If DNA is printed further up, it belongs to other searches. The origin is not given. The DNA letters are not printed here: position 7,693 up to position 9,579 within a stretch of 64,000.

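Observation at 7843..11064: Divergent pair of near-paralogous class-B radical SAM genes heading the KS/ACP operon; the family is expanded to four copies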

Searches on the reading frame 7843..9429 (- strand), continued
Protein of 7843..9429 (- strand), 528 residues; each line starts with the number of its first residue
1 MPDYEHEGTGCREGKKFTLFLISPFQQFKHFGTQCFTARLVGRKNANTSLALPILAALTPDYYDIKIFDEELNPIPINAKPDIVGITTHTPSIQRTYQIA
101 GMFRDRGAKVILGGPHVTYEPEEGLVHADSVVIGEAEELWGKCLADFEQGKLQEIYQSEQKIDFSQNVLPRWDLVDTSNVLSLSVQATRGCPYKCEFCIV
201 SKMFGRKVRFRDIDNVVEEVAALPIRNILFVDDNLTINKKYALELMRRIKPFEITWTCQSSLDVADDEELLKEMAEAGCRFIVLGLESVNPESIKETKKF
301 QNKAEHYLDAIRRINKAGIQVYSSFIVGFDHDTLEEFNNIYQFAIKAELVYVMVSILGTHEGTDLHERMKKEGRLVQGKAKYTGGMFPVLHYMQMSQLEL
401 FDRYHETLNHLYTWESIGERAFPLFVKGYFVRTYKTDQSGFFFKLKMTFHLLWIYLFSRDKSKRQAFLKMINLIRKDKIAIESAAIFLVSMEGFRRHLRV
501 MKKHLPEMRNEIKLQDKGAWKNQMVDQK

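Call 33: search_protein_families(library=ncbifam, proteins=[L082:17166-18554:-, L087:11596-13017:-, L087:13019-14566:-], max_evalue=1e-10)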
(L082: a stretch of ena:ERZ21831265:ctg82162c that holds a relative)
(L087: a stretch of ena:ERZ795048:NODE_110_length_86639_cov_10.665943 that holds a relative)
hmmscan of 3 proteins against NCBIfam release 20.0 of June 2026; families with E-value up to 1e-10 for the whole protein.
L082:17166-18554:- (462 aa): 13 families
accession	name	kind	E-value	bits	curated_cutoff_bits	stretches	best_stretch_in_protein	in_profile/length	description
TIGR04072.2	rSAM_ladder_B12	equivalog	2.7e-91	306.4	360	1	2-432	13-425/443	lipid biosynthesis B12-binding/radical SAM protein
TIGR04385.1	B12_rSAM_cofa1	equivalog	2.6e-54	185.1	450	1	5-396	18-416/438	B12 lower ligand biosynthesis radical SAM protein BzaD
TIGR04428.1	B12_rSAM_trp_MT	equivalog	7.4e-38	130.2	500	1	4-370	13-418/558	tryptophan 2-C-methyltransferase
TIGR04479.1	bcpD_PhpK_rSAM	subfamily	2.6e-24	85.5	600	1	99-352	164-412/504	PhpK family radical SAM P-methyltransferase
TIGR03471.1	HpnJ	equivalog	4.3e-22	78.6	577.6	1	170-384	189-398/472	hopanoid biosynthesis associated radical SAM protein HpnJ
TIGR04013.1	B12_SAM_MJ_1487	hypoth_equivalog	5.5e-18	65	251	1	74-215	62-188/382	TIGR04013 family B12-binding domain/radical SAM domain-containing protein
NF033070.1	rSAM_AprD4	equivalog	6.3e-18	64.9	500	1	170-385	188-402/456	AprD4 family radical SAM diol-dehydratase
TIGR04014.1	B12_SAM_MJ_0865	equivalog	7.1e-17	61.3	360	0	67-219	53-201/434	methyl-coenzyme M reductase glutamine C-methyltransferase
TIGR02026.1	BchE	equivalog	1.3e-14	54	481.35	1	80-377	89-391/497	magnesium-protoporphyrin IX monomethyl ester anaerobic oxidative cyclase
NF045585.1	rSAM_slr0320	equivalog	1.4e-14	53.5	775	1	79-307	134-366/511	photosystem II high light acclimation radical SAM protein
NF038361.1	rSAM_Sden_1168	equivalog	1.2e-12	47.2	575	1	5-384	83-484/560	Sden_1168 family B12-binding radical SAM P-methyltransferase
NF040546.1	rSAM_CUAEP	equivalog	3.8e-12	45.6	500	1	95-411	88-402/468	CUAEP/CCAEP-tail radical SAM (seleno)protein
TIGR03975.1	rSAM_ocin_1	subfamily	3e-11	42.5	281.85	1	87-347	161-429/606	RiPP maturation radical SAM C-methyltransferase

L087:11596-13017:- (473 aa): 15 families
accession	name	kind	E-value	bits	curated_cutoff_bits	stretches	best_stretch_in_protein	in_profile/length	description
TIGR02026.1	BchE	equivalog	2.1e-53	181.9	481.35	1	20-465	13-456/497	magnesium-protoporphyrin IX monomethyl ester anaerobic oxidative cyclase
TIGR03471.1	HpnJ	equivalog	8.6e-50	170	577.6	1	73-402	70-398/472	hopanoid biosynthesis associated radical SAM protein HpnJ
NF050148.1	rSAM_ApyD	equivalog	2.5e-45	155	750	1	13-368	10-365/645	RiPP biosynthesis radical SAM protein ApyD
NF038361.1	rSAM_Sden_1168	equivalog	9.1e-45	153.2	575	1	22-397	78-479/560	Sden_1168 family B12-binding radical SAM P-methyltransferase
TIGR03975.1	rSAM_ocin_1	subfamily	1.1e-32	113.3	281.85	1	64-361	121-422/606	RiPP maturation radical SAM C-methyltransferase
TIGR04479.1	bcpD_PhpK_rSAM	subfamily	7e-31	107.2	600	1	202-369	242-409/504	PhpK family radical SAM P-methyltransferase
TIGR04072.2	rSAM_ladder_B12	equivalog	7.8e-26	90.7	360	1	28-369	17-349/443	lipid biosynthesis B12-binding/radical SAM protein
NF033070.1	rSAM_AprD4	equivalog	2.1e-25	89.6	500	1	167-406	166-405/456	AprD4 family radical SAM diol-dehydratase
TIGR04367.1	HpnR_B12_rSAM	equivalog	1.3e-24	86.6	650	1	1-420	1-400/490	hopanoid C-3 methylase HpnR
TIGR04014.1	B12_SAM_MJ_0865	equivalog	1.5e-24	86.6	360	1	109-391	76-358/434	methyl-coenzyme M reductase glutamine C-methyltransferase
TIGR04385.1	B12_rSAM_cofa1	equivalog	1.8e-24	86.8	450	1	25-366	16-361/438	B12 lower ligand biosynthesis radical SAM protein BzaD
TIGR04295.1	B12_rSAM_oligo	hypoth_equivalog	4.7e-22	78.3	400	1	28-389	24-382/422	TIGR04295 family B12-binding domain-containing radical SAM protein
TIGR04013.1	B12_SAM_MJ_1487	hypoth_equivalog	1.7e-21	76.5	251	0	71-245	42-198/382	TIGR04013 family B12-binding domain/radical SAM domain-containing protein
NF033712.0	B12_rSAM_KedN5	subfamily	1.9e-19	69.3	700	1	70-359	61-360/624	KedN5 family methylcobalamin-dependent radical SAM C-methyltransferase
TIGR04190.1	B12_SAM_Ta0216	equivalog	3.1e-18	65.7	500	1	26-369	34-394/554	TIGR04190 family B12-binding domain/radical SAM domain protein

L087:13019-14566:- (515 aa): 10 families
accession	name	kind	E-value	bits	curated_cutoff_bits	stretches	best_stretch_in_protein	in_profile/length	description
TIGR04013.1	B12_SAM_MJ_1487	hypoth_equivalog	6e-22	78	251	1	47-343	10-320/382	TIGR04013 family B12-binding domain/radical SAM domain-containing protein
TIGR04479.1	bcpD_PhpK_rSAM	subfamily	2.3e-20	72.4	600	1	158-377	217-430/504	PhpK family radical SAM P-methyltransferase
TIGR04072.2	rSAM_ladder_B12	equivalog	1.8e-19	69.7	360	1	92-313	82-307/443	lipid biosynthesis B12-binding/radical SAM protein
TIGR02026.1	BchE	equivalog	1e-18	67.5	481.35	1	160-407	165-416/497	magnesium-protoporphyrin IX monomethyl ester anaerobic oxidative cyclase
TIGR03471.1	HpnJ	equivalog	1.9e-17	63.3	577.6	1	183-386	198-395/472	hopanoid biosynthesis associated radical SAM protein HpnJ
TIGR04014.1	B12_SAM_MJ_0865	equivalog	1e-13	50.9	360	1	182-355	160-335/434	methyl-coenzyme M reductase glutamine C-methyltransferase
NF038361.1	rSAM_Sden_1168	equivalog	2.6e-13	49.4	575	1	183-433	283-529/560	Sden_1168 family B12-binding radical SAM P-methyltransferase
TIGR04367.1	HpnR_B12_rSAM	equivalog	6.1e-13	48.1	650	1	185-342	189-339/490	hopanoid C-3 methylase HpnR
TIGR04295.1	B12_rSAM_oligo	hypoth_equivalog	8.5e-13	47.8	400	1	185-343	203-349/422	TIGR04295 family B12-binding domain-containing radical SAM protein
NF045585.1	rSAM_slr0320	equivalog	9.4e-13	47.5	775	1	178-332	233-383/511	photosystem II high light acclimation radical SAM protein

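Call 34: find_related_loci(query=window:7843-9429:-, collection=metagenome_contigs, flank=10000)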
Query window:7843-9429:- (528 aa) in metagenome_contigs; peptide patterns used: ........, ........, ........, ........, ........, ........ (x = any residue, [..] = any of these).
466 stretches matched a pattern; 421 encode a relative of the query (tblastn E <= 1e-3); the best 80 are kept; 80 distinct loci.
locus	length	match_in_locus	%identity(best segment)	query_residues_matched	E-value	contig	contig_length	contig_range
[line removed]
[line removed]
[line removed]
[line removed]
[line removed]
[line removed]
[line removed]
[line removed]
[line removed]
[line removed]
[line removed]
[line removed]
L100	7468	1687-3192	41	15-518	2e-138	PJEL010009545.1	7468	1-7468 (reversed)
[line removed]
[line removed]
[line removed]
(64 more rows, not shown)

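Call 45: predict_structure(alignment_id=A1)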
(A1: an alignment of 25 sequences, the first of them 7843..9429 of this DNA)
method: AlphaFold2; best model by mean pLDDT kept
length: 528 residues; sequences in the alignment: 25
mean_pLDDT: 91.4   pTM: 0.89
mean pLDDT of the five models: 91.4, 90.8, 90.7, 88.8, 88.2
residues with pLDDT >= 90: 412; 70-90: 98; 50-70: 6; < 50: 12
segments of 3 or more residues with pLDDT < 50: 1-12
pLDDT, mean of each block of 10 residues (from residue 1): 36 76 93 88 91 96 96 93 96 96 97 94 97 91 96 92 88 95 93 87 89 97 94 86 97 94 93 96 91 83 86 97 95 95 96 94 92 89 91 97 96 95 97 77 90 95 96 97 94 94 95 95 85
secondary structure, 60 per line:
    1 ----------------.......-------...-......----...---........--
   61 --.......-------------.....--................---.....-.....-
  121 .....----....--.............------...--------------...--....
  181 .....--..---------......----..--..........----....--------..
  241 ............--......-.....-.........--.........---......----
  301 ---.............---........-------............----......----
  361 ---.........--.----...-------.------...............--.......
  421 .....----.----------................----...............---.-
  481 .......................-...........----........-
elements in order: E17-23 H35-40 E45-47 H51-58 E63-69 E83-87 H90-105 E109-113 H115-119 H121-125 E130-133 H136-148 E155-157 E180-185 H199-204 H213-222 E227-230 H239-252 E255-260 H262-266 H268-276 E279-287 H291-296 H304-316 E320-327 H335-346 E351-356 H364-372 H397-411 H414-425 H441-456 H461-475 H481-503 H505-515 H520-527

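Call 49: fold_search(model_id=the predicted structure, library=pdb)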
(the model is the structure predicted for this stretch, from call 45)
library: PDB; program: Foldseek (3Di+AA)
matches with E <= 10: 1707; with E <= 0.001: 86
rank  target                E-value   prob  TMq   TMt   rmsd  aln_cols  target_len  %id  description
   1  6fd2_A                1.6e-22  1.00  0.63  0.72   5.7       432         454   21  Radical SAM 1,2-diol dehydratase AprD4 in complex with its substrate paromamine (released 2018-01-17)
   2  6fd2_B                1.8e-22  1.00  0.63  0.73   5.2       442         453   22  Radical SAM 1,2-diol dehydratase AprD4 in complex with its substrate paromamine (released 2018-01-17)
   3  9ccb                  8.0e-18  1.00  0.50  0.62   6.8       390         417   22  X-ray crystal structure of methyl-coenzyme M reductase glutamine methylase (MgmA) from Methanothermobacter marburgensis  (released 2025-01-01)
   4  9n1b                  2.9e-16  1.00  0.57  0.50  12.0       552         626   16  Crystal structure of CysS from Corallococcus sp. CA054B with 5'-deoxyadenosine, methionine, and pantetheinylated 3-metho (released 2026-01-28)
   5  5ul3                  3.8e-16  1.00  0.56  0.42  12.6       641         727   13  Structure of Cobalamin-dependent S-adenosylmethionine radical enzyme OxsB with aqua-cobalamin bound (released 2017-04-19)
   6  5ul4                  4.2e-16  1.00  0.55  0.41  12.6       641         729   13  Structure of Cobalamin-dependent S-adenosylmethionine radical enzyme OxsB with aqua-cobalamin and S-adenosylmethionine b (released 2017-04-19)
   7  9n1c                  5.0e-16  1.00  0.59  0.51  11.8       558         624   15  Crystal structure of CysS from Corallococcus sp. CA054B with 5'-deoxyadenosine, methionine, and pantetheinylated 3-ethox (released 2026-01-28)
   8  9n1d                  5.0e-16  1.00  0.57  0.49  12.5       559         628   15  Crystal structure of CysS from Corallococcus sp. CA054B with 5'-deoxyadenosine and methionine bound (released 2026-01-28)
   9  6wte_A                2.4e-15  1.00  0.53  0.49   6.9       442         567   15  Structure of radical S-adenosylmethionine methyltransferase, TsrM, from Kitasatospora setae with cobalamin and [4Fe-4S (released 2020-12-23)
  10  6wte_B                5.5e-15  1.00  0.51  0.51   7.7       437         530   15  Structure of radical S-adenosylmethionine methyltransferase, TsrM, from Kitasatospora setae with cobalamin and [4Fe-4S (released 2020-12-23)
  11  5ul2                  6.9e-15  1.00  0.55  0.41  12.8       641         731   13  Structure of Apo, SeMet-labeled Cobalamin-dependent S-adenosylmethionine radical enzyme OxsB (released 2017-04-19)
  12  6wtf_A                8.6e-15  1.00  0.54  0.53   6.1       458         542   15  Structure of radical S-adenosylmethionine methyltransferase, TsrM, from Kitasatospora setae with tryptophan substrate  (released 2020-12-23)
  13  7kdx_B                1.9e-14  1.00  0.56  0.46  11.9       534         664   15  Crystal structure of Streptomyces tokunonesis TokK with hydroxycobalamin, 5'-deoxyadenosine, and methionine (released 2022-01-12)
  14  7kdy_A                2.2e-14  1.00  0.59  0.48  11.0       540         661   14  Crystal structure of Streptomyces tokunonesis TokK with hydroxycobalamin, 5'-deoxyadenosine, methionine, and (2R)-pant (released 2022-01-12)
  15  6wtf_B                3.1e-14  1.00  0.55  0.54   6.6       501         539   15  Structure of radical S-adenosylmethionine methyltransferase, TsrM, from Kitasatospora setae with tryptophan substrate  (released 2020-12-23)
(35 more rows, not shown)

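Call 61: search_protein_families(library=ncbifam, proteins=[L082:3276-4349:+, L082:5771-6412:+, L082:16682-17095:+], max_evalue=0.001)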
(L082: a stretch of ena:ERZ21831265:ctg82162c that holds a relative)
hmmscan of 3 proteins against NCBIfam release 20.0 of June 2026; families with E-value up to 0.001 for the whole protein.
L082:3276-4349:+ (357 aa): 5 families
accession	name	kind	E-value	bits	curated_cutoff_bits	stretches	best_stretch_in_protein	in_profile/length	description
TIGR03150.1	fabF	equivalog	4.5e-11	42.1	493.75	1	40-217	52-239/407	beta-ketoacyl-ACP synthase II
NF005589.0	PRK07314.1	subfamily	1.1e-09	37.6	387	1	39-218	54-243/413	beta-ketoacyl-ACP synthase II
NF006587.0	PRK09116.1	equivalog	1.7e-06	27.1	470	1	51-333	65-369/408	beta-ketoacyl-ACP synthase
NF005084.0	PRK06519.1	equivalog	5.7e-05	22.4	320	1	95-267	129-304/397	beta-ketoacyl-ACP synthase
NF006618.0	PRK09185.1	subfamily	6.6e-05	22.1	407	1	81-348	99-370/394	beta-ketoacyl-ACP synthase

L082:5771-6412:+ (213 aa): 1 family
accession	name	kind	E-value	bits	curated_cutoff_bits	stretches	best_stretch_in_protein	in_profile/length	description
NF053540.1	LolB2_flexi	equivalog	2.2e-29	102.6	60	1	6-210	4-202/203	flexirubin biosynthesis protein LolB2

L082:16682-17095:+ (137 aa): 4 families
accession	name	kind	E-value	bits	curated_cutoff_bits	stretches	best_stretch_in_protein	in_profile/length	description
TIGR00558.3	pdxH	equivalog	2.8e-07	30.3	180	1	10-84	18-95/190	pyridoxamine 5'-phosphate oxidase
NF004231.0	PRK05679.1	subfamily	2.9e-07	30.1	129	1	12-83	44-118/213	pyridoxal 5'-phosphate synthase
NF038138.1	phena_PhzG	equivalog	0.00031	20.6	270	1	12-96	38-123/206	phenazine biosynthesis FMN-dependent oxidase PhzG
TIGR03618.1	Rv1155_F420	subfamily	0.00056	20.1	79.05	1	9-92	4-91/127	TIGR03618 family F420-dependent PPOX class oxidoreductase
